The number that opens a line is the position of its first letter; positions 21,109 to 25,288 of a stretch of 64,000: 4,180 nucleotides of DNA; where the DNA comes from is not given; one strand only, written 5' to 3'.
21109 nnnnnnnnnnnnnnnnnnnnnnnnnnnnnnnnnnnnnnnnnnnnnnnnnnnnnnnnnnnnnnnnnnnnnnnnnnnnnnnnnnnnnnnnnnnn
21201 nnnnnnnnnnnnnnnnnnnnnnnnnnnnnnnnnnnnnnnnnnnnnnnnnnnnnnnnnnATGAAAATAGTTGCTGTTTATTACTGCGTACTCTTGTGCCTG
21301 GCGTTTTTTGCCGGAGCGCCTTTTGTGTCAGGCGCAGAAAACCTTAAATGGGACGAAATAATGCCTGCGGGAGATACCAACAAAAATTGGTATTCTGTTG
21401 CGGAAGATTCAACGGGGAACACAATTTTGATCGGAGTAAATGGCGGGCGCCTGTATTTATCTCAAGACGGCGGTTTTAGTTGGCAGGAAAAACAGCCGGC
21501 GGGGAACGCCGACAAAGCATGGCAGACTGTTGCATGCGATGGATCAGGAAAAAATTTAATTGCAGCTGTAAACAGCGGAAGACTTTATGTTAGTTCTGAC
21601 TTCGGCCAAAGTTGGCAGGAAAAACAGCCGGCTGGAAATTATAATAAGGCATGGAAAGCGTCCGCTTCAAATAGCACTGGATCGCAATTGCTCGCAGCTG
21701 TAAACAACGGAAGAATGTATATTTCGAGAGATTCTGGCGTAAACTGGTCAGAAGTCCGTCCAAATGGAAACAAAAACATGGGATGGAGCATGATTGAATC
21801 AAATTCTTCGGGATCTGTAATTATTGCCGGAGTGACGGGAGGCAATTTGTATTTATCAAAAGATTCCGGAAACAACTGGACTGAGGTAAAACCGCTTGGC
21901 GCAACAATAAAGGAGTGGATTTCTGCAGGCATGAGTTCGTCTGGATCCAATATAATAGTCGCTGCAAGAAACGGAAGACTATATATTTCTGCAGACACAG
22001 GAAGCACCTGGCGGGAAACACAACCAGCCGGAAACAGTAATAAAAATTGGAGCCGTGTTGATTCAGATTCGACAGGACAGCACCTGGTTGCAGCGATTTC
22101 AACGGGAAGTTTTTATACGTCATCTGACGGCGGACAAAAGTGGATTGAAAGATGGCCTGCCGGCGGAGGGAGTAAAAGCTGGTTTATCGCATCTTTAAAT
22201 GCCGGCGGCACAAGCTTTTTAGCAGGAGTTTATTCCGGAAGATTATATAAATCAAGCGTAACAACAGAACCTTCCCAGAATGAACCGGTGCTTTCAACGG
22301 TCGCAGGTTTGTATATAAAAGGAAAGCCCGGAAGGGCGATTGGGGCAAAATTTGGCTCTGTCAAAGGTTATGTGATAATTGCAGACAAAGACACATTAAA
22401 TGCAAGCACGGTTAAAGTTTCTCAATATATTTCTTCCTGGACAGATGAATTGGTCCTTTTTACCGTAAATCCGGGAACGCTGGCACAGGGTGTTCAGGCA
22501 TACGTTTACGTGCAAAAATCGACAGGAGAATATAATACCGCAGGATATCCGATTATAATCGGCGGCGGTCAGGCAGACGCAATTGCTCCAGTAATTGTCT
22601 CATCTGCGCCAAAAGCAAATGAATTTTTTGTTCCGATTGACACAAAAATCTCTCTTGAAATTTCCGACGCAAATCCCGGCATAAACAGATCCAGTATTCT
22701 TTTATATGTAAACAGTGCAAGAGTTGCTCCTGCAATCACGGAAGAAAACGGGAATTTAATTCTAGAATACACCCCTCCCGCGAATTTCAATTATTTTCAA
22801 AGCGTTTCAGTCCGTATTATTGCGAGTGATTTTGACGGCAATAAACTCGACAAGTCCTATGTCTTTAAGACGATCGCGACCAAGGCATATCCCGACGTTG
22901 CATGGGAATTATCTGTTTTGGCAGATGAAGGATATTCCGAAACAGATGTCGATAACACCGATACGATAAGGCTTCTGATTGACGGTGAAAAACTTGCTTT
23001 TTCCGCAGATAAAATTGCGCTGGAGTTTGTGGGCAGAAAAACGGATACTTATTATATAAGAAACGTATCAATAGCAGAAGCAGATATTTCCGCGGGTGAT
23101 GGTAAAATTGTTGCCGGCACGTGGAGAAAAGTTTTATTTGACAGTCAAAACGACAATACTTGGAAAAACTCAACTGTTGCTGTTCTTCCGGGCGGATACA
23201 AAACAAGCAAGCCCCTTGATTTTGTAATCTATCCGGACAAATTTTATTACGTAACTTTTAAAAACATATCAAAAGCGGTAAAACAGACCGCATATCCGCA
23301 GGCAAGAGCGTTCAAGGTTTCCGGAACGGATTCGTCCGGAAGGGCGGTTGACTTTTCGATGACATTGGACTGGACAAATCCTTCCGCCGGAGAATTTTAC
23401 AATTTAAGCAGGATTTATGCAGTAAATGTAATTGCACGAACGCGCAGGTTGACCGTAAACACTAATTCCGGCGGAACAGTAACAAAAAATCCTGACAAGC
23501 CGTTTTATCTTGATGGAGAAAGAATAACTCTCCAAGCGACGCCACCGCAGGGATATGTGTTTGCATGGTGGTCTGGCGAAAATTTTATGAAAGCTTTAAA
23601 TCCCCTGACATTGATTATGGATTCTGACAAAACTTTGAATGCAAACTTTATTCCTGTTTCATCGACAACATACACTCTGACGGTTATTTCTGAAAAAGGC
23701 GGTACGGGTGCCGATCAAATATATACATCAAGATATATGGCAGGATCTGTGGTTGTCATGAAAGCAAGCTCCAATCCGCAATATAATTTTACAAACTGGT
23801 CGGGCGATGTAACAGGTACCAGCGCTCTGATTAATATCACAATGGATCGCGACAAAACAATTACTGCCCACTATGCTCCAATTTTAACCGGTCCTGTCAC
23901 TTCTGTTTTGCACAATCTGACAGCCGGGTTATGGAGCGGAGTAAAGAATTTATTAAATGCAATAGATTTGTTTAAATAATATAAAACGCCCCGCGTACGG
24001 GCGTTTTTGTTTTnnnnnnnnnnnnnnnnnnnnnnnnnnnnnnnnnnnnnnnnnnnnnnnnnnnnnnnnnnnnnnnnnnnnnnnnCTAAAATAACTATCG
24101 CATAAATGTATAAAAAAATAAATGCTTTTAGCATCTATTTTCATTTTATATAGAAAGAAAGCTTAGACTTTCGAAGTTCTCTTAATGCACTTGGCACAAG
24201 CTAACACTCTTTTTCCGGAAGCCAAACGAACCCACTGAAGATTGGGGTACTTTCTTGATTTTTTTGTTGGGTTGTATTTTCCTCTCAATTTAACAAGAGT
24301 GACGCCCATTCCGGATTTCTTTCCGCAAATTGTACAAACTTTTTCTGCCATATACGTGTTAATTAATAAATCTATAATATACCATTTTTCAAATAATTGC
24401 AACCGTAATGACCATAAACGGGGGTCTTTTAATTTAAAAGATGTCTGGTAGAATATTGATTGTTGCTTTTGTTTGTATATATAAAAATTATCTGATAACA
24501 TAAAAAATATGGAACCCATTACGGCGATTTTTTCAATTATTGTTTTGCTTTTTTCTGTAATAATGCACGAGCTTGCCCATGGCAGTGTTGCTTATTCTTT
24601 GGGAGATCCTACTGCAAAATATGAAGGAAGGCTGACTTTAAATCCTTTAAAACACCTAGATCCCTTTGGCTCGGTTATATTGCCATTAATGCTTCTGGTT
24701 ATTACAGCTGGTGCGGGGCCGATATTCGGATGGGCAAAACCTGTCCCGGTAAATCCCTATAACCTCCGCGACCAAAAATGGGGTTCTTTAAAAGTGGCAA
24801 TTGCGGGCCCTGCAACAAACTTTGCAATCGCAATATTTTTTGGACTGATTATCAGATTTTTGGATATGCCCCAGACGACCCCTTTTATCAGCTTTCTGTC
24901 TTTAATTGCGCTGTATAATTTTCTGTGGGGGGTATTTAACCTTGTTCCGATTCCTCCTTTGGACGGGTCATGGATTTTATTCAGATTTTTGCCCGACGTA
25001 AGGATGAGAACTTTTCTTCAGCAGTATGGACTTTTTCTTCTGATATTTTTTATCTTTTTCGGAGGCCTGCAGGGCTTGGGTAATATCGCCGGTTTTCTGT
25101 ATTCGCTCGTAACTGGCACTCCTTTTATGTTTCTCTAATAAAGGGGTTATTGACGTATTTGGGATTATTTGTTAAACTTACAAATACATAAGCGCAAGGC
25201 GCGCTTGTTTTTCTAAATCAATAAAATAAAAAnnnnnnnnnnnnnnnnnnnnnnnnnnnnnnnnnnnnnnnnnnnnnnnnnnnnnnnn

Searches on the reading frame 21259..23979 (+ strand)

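Call 3: search_protein_families(library=pfam, proteins=[window:21259-23979:+], max_evalue=1)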
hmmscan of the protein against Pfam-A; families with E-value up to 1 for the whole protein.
window:21259-23979:+ (906 aa): 9 families
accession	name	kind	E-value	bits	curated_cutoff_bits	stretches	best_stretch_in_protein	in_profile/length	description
PF18998.6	Flg_new_2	-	2.5e-25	88.7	23.6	2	731-798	3-70/73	Divergent InlB B-repeat domain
PF15902.12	Sortilin-Vps10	-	3.2e-17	62.9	33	3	196-297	2-111/446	Sortilin, neurotensin receptor 3,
PF13088.12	BNR_2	-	8.4e-05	22.5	31.4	2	65-166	140-251/277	BNR repeat-like domain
PF13205.12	Big_5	-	0.0015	19.6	23.6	1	440-538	1-105/105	Bacterial Ig-like domain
PF02012.26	BNR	-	0.004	17.3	27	1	110-120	1-11/12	BNR/Asp-box repeat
PF15899.11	BNR_6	-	0.0047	17.3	27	1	109-121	1-12/14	BNR-Asp box repeat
PF18413.7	Neuraminidase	-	0.0085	16.2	25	0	78-111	41-75/171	Neuraminidase-like domain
PF17509.7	DUF5440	-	0.11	12.5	27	1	191-258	21-87/93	Family of unknown function (DUF5440)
PF22228.1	CofB_beta-rpt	-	0.16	12.4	27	1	179-209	6-36/73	CofB beta-repeat domain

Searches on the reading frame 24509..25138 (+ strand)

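Call 21: search_protein_families(library=pfam, proteins=[window:24509-25138:+], max_evalue=0.001)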
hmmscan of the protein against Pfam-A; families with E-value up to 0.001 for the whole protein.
window:24509-25138:+ (209 aa): 1 family
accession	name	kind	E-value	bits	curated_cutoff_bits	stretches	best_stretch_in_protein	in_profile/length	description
PF02163.28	Peptidase_M50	-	3.2e-15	56.5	27.2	2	124-179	158-219/221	Peptidase family M50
